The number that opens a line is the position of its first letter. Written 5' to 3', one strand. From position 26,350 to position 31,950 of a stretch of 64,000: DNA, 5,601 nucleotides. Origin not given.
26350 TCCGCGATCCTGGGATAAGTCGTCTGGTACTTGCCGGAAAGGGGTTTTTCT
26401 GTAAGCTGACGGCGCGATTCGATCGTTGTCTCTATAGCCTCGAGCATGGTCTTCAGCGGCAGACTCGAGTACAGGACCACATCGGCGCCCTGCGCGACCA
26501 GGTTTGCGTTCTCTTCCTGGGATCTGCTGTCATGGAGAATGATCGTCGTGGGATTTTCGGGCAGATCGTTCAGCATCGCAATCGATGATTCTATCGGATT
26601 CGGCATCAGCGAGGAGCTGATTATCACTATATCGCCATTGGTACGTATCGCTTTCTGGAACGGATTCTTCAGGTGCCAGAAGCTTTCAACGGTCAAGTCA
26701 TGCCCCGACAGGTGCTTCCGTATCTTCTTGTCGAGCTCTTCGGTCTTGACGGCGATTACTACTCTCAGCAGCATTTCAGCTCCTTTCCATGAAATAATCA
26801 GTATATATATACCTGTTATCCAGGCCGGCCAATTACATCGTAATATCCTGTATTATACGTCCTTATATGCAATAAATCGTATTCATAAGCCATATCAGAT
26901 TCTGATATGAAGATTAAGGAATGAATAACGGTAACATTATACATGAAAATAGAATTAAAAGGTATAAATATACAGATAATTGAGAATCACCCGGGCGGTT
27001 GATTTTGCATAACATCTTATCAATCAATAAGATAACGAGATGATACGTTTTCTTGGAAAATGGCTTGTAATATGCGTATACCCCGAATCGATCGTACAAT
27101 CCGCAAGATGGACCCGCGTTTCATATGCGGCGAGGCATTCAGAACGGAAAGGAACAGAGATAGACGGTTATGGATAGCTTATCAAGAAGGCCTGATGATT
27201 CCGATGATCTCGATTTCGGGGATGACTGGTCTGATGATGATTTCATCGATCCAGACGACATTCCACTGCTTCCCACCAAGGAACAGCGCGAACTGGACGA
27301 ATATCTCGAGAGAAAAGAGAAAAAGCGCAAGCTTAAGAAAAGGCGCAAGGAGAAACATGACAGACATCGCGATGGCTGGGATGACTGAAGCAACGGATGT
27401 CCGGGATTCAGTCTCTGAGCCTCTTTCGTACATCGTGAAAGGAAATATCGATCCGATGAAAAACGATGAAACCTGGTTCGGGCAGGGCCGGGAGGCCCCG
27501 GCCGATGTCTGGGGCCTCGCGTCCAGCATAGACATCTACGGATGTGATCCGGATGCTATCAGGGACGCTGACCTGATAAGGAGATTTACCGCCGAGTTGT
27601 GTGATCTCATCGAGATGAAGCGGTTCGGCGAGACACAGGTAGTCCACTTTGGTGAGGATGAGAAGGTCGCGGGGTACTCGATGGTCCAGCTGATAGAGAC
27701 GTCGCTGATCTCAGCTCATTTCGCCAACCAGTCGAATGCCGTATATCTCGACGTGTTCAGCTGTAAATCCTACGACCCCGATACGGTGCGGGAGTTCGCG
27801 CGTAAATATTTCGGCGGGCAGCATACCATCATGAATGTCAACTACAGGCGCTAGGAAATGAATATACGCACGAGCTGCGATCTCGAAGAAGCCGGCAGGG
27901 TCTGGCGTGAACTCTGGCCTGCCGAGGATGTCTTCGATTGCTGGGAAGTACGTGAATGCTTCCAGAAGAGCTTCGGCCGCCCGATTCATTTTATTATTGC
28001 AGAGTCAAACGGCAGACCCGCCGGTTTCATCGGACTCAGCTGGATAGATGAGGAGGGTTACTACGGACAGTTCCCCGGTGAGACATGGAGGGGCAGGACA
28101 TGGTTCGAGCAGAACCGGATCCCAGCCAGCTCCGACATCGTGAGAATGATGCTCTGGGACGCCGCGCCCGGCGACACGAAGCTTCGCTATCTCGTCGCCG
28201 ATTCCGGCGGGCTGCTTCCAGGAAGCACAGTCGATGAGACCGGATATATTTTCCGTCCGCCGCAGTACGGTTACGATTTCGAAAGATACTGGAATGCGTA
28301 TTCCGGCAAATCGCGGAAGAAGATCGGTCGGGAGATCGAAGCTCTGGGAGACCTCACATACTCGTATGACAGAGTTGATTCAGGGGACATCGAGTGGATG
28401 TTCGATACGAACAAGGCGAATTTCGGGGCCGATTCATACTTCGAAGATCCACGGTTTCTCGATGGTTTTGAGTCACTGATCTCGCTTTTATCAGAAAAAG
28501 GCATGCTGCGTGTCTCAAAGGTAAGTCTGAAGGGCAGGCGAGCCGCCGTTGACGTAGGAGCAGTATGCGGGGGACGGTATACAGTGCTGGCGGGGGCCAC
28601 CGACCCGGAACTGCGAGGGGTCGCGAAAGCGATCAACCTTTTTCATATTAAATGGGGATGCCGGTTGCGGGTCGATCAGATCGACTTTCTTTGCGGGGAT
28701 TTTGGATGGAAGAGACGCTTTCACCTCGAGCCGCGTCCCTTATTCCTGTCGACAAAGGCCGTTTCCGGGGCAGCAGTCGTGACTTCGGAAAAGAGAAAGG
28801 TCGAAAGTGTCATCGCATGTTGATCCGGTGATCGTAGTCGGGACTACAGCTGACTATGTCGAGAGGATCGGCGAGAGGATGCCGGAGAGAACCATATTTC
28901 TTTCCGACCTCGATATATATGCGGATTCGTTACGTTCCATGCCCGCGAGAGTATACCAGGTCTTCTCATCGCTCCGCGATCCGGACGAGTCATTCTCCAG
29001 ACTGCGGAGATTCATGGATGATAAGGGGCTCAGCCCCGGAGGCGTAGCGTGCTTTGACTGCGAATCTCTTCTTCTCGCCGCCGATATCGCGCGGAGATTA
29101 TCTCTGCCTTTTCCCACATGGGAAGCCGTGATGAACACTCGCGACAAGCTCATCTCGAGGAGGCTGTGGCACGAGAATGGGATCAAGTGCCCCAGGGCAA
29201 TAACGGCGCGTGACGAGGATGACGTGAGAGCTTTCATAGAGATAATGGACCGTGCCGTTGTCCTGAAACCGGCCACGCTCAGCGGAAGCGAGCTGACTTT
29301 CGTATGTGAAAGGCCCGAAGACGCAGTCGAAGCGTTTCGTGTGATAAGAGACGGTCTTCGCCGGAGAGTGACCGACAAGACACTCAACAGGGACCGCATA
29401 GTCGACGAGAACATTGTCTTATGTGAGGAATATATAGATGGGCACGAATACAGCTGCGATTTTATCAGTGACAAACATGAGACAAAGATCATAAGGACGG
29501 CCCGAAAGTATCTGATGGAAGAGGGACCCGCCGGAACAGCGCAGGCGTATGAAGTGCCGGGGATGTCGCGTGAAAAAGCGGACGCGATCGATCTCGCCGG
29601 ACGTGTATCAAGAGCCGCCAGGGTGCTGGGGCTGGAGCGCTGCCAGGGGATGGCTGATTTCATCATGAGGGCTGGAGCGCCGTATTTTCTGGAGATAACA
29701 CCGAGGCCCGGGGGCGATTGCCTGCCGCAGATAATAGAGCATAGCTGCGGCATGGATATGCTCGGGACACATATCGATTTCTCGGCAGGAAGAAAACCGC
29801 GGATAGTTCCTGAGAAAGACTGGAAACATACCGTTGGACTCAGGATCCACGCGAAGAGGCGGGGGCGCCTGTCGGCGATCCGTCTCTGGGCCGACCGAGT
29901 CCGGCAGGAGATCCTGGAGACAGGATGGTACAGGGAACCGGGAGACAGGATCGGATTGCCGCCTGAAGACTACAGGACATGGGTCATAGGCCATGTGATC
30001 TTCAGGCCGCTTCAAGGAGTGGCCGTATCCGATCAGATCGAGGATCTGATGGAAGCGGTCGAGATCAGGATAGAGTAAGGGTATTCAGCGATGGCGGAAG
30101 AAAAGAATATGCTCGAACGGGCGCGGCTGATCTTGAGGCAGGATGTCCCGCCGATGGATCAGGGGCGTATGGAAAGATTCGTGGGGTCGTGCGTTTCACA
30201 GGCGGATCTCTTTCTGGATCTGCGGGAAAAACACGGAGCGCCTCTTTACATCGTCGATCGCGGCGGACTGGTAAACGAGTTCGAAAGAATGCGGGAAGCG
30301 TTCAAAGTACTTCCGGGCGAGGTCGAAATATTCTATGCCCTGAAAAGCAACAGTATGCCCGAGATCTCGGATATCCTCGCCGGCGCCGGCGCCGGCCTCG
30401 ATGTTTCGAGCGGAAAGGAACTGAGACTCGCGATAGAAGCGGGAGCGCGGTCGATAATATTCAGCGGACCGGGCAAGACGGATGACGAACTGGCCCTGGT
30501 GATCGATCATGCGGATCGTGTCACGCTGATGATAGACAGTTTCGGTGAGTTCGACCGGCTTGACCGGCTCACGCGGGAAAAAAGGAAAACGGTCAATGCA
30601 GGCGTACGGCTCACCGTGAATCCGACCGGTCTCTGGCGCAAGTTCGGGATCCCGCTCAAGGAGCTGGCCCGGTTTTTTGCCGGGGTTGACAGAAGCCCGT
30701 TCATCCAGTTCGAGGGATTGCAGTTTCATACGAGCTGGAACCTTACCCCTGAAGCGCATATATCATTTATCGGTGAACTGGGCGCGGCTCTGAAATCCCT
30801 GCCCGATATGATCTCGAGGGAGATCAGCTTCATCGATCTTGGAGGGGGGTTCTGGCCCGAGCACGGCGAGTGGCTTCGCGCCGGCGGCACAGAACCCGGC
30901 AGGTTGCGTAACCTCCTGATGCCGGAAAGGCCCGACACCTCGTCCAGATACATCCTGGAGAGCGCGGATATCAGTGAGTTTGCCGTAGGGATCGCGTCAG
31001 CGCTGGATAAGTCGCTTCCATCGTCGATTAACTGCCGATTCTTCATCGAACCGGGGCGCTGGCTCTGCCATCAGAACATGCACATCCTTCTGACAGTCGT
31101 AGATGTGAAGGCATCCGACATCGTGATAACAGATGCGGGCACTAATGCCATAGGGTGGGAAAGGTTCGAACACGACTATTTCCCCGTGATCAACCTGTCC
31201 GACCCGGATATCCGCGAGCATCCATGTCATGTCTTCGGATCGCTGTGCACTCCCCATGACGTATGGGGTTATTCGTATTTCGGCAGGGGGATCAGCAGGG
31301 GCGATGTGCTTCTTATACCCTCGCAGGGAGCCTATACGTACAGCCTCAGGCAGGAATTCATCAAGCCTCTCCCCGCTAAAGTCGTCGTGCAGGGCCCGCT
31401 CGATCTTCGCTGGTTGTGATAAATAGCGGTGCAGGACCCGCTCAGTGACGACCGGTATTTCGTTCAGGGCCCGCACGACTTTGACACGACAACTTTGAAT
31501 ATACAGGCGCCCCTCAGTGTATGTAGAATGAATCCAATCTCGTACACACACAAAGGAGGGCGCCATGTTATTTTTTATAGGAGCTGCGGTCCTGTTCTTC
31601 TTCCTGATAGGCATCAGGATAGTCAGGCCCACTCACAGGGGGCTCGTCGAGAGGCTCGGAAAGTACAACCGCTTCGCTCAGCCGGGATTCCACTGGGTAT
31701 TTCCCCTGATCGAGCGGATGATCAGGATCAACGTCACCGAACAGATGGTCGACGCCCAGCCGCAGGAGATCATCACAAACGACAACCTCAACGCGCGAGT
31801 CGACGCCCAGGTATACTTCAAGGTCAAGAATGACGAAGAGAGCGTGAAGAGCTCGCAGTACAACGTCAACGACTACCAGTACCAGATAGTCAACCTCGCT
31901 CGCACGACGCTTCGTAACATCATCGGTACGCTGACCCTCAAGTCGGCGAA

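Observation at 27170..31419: Uncharacterised five-gene cassette: charged mini-ORF, SpeH-like pyruvoyl decarboxylase, FemAB/GNAT-like transferase, ATP-grasp ligase and PLP Orn/DAP-type decarboxylase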

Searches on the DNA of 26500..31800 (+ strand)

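Call 50: search_rna_families(source=window, start=26500, end=31800, threshold=evalue, max_evalue=1)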
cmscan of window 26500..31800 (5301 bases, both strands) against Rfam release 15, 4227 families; matches with E-value up to 1: 1.
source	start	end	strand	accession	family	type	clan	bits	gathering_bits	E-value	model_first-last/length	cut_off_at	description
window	27316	27423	+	RF00195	RsmY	Gene; sRNA;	CL00106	18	57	0.36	1-121/121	no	RsmY RNA family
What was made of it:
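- Tried and rejected: The only hit is RsmY at 18 bits against a gathering score of 57 (call 50).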

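Call 51: search_rna_families(sources=[L003, L005, L010, L012, L019, L034, L049, L067, L075], threshold=gathering)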
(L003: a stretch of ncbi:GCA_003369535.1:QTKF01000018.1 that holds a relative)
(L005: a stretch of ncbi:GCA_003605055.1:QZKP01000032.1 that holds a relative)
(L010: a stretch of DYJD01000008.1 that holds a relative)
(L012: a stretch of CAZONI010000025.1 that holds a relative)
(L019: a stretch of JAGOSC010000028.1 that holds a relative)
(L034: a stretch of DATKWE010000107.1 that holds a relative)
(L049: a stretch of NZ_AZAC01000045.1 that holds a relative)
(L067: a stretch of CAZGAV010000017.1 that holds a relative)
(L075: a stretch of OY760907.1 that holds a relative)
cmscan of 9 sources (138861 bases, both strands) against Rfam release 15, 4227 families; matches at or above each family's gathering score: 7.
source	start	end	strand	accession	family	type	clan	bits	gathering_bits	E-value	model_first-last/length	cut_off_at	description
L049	10225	10296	-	RF00005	tRNA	Gene; tRNA;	CL00001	70.1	29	6.6e-13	1-71/71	no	tRNA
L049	10337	10408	-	RF00005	tRNA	Gene; tRNA;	CL00001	70.1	29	6.6e-13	1-71/71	no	tRNA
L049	10451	10522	-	RF00005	tRNA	Gene; tRNA;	CL00001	70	29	6.9e-13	1-71/71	no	tRNA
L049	1807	1879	-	RF00005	tRNA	Gene; tRNA;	CL00001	69.8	29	7.9e-13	1-71/71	no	tRNA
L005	857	929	+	RF00005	tRNA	Gene; tRNA;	CL00001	68.5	29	1.8e-12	1-71/71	no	tRNA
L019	507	590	-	RF00005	tRNA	Gene; tRNA;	CL00001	50.8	29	1.3e-07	1-71/71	no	tRNA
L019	4470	4597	+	RF00379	c-di-AMP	Cis-reg; riboswitch;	-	47.1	38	1.7e-07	1-134/134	no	c-di-AMP riboswitch aptamer (ydaO/yuaA leader)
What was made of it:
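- A c-di-AMP riboswitch lies upstream of a secreted protein plus the cassette in Omnitrophota locus L019 (call 51).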

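Call 53: search_rna_families(sources=[L022, L076, L081, L083, L054, L055, L078, L082, L062], threshold=gathering)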
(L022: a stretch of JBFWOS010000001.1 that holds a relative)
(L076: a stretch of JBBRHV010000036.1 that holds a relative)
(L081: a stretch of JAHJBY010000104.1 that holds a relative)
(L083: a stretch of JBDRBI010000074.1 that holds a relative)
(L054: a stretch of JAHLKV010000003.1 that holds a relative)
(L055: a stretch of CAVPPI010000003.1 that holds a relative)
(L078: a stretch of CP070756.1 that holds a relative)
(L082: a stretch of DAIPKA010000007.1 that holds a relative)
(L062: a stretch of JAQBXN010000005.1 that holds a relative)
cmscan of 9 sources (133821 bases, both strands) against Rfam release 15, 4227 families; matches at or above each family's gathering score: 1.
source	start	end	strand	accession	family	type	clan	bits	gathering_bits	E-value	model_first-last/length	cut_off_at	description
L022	365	492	+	RF00379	c-di-AMP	Cis-reg; riboswitch;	-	50.6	38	1.9e-08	1-134/134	no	c-di-AMP riboswitch aptamer (ydaO/yuaA leader)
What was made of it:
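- The riboswitch is far from the cassette in the second case, L022 (call 53).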

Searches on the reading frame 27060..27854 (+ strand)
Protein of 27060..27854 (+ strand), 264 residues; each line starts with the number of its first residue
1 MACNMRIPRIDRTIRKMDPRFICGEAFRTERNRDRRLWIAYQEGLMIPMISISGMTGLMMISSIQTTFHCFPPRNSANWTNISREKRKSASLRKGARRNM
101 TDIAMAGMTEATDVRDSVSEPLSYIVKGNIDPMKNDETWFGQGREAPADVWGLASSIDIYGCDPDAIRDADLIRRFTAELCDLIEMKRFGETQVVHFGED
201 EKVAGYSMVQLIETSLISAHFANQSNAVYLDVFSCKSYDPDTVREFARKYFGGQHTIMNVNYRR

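Call 3: search_protein_families(library=pfam, proteins=[window:27060-27854:+], max_evalue=0.01)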
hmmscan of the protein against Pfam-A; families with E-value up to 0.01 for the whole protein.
window:27060-27854:+ (264 aa): 1 family
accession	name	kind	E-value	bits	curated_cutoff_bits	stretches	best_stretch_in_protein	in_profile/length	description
PF02675.21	AdoMet_dc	-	2.4e-24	86.1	25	1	157-261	4-104/107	S-adenosylmethionine decarboxylase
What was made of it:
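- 27456..27854 (+): SpeDC-type pyruvoyl-dependent L-ornithine decarboxylase (AdoMet_dc fold). The alternative start ATG 27357 would overlap the mini-ORF by 32 nt. PF02675, 86 bits (call 3).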

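Call 4: search_protein_families(library=ncbifam, proteins=[window:27060-27854:+], max_evalue=0.01)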
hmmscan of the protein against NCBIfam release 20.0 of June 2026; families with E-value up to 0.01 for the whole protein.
window:27060-27854:+ (264 aa): 1 family
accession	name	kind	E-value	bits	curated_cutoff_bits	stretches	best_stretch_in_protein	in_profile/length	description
TIGR03330.1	SAM_DCase_Bsu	equivalog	2.7e-06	27.7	75.65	1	152-252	4-100/112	adenosylmethionine decarboxylase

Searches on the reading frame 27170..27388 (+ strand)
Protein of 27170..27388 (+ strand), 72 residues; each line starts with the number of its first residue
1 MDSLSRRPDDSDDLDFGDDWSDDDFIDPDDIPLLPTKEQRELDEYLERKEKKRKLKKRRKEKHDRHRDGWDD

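Call 3: search_protein_families(library=pfam, proteins=[window:27170-27388:+], max_evalue=0.01)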
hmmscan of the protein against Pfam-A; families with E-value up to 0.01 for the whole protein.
window:27170-27388:+ (72 aa): 0 families

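Call 4: search_protein_families(library=ncbifam, proteins=[window:27170-27388:+], max_evalue=0.01)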
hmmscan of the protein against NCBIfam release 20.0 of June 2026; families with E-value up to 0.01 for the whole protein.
window:27170-27388:+ (72 aa): 0 families

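Call 46: find_homologous_proteins(query=window:27170-27385:+, max_evalue=0.001)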
Query window:27170-27385:+ (72 aa): 2 proteins with E <= 0.001 among 2 candidates.
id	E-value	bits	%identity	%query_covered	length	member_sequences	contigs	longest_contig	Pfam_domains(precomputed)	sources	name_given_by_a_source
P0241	3.1e-37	143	100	100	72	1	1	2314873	-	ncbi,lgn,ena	-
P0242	2.4e-28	115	75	100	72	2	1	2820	-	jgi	jgi:hypothetical protein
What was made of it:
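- Tried and rejected: Word-indexed homology search with the mini-ORF: only 2 proteins (call 46).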

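Call 75: search_protein_representatives(alignment_id=A5)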
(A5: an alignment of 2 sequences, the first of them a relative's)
Query: 2 sequences, 72 profile positions. Proteins with E-value up to 0.001 (for the whole library): 9; up to 1e-10: 5; up to 1e-30: 0. The best 9 are listed.
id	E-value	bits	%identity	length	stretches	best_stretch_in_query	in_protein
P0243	2.7e-24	101.1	-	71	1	1-72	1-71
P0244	4.9e-18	81.1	-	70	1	1-68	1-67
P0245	9.4e-15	70.6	-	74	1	1-71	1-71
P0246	1.9e-13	66.4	-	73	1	5-67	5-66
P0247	6.9e-13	64.6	-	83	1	1-72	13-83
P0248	7.1e-10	54.9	-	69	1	1-69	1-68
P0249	2.5e-09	53.2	-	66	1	1-66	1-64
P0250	6.0e-09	52.0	-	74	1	1-69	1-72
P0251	2.1e-04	37.4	-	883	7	19-53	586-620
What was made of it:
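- Tried and rejected: The exhaustive HMMER search found 8 true homologs and one spurious long protein (call 75).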

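Call 78: search_protein_families(library=padloc, proteins=[window:27170-27388:+], max_evalue=0.001)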
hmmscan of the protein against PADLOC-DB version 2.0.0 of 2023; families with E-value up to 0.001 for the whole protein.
window:27170-27388:+ (72 aa): 0 families

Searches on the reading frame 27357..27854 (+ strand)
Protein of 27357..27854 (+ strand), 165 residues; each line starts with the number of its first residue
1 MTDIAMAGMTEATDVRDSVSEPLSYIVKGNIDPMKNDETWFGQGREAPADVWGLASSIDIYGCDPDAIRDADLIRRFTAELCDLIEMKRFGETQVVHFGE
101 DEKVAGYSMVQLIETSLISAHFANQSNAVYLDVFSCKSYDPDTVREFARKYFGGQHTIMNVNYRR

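Call 24: search_solved_structures(query=window:27357-27854:+, max_evalue=1, show_alignments=3)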
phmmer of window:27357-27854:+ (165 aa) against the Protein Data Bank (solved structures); distinct sequences matched with E-value up to 1: 2.
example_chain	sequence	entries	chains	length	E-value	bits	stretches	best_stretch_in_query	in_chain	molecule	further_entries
4f6a_A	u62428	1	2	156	0.28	14.5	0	93-131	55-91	BH1408 protein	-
4e0a_A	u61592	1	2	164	0.32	14.4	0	93-131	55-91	BH1408 protein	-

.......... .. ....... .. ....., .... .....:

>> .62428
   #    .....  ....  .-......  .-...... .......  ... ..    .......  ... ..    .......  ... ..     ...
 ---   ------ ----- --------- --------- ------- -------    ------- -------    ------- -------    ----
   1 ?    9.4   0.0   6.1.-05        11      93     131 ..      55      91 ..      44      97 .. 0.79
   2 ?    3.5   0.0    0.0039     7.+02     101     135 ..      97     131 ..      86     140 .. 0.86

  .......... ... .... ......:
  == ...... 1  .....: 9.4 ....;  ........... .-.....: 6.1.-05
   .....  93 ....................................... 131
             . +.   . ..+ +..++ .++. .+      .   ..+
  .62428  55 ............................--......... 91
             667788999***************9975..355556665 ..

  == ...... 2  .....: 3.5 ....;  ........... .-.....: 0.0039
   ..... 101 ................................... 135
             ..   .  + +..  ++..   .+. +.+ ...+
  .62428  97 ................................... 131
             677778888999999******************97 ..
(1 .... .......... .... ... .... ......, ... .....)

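Call 78: search_protein_families(library=padloc, proteins=[window:27456-27854:+], max_evalue=0.001)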
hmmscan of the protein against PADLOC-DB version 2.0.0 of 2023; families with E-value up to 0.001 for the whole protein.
window:27456-27854:+ (132 aa): 0 families

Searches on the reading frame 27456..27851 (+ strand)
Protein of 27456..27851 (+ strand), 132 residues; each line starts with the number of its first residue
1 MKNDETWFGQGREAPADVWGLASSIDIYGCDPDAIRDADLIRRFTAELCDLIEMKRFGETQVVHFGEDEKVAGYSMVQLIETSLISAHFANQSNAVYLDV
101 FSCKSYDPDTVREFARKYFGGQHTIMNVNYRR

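Call 44: search_solved_structures(query=A4, max_evalue=1, show_alignments=3)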
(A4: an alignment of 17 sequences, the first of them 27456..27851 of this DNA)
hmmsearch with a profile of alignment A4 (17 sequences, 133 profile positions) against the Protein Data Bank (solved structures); distinct sequences matched with E-value up to 1: 5.
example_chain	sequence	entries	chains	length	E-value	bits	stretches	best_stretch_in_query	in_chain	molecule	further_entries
2r4g_A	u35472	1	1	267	0.09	15.7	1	28-66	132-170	Telomerase reverse transcriptase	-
5c9h_A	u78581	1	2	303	0.13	15.2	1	28-66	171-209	Telomerase reverse transcriptase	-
4f6a_A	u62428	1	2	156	0.32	13.9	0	60-98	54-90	BH1408 protein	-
4e0a_A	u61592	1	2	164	0.37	13.7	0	60-98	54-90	BH1408 protein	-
5fsb_A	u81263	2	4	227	0.6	13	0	11-32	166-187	TECTONIN 2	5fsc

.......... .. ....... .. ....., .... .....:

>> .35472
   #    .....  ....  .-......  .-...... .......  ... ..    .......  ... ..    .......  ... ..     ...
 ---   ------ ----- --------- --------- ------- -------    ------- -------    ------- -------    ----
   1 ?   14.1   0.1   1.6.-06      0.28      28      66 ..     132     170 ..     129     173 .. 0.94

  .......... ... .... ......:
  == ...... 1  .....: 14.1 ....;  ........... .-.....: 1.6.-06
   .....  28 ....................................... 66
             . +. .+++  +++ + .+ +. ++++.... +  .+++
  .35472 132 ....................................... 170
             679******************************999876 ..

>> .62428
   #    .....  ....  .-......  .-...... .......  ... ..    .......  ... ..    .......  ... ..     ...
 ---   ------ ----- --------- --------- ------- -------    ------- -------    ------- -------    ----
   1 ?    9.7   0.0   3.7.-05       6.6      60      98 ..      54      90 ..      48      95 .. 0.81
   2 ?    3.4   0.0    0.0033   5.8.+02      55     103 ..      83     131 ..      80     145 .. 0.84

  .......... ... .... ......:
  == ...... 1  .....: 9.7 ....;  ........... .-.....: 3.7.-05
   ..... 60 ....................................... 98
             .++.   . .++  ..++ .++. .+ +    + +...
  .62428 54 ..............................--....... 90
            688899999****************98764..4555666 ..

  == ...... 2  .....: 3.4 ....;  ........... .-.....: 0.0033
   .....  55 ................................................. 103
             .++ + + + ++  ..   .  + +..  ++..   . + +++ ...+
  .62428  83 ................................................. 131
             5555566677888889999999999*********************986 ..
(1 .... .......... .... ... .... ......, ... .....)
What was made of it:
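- Tried and rejected: None for the pyruvoyl enzyme, even with a family profile (calls 24, 44), although Pfam recognises it.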
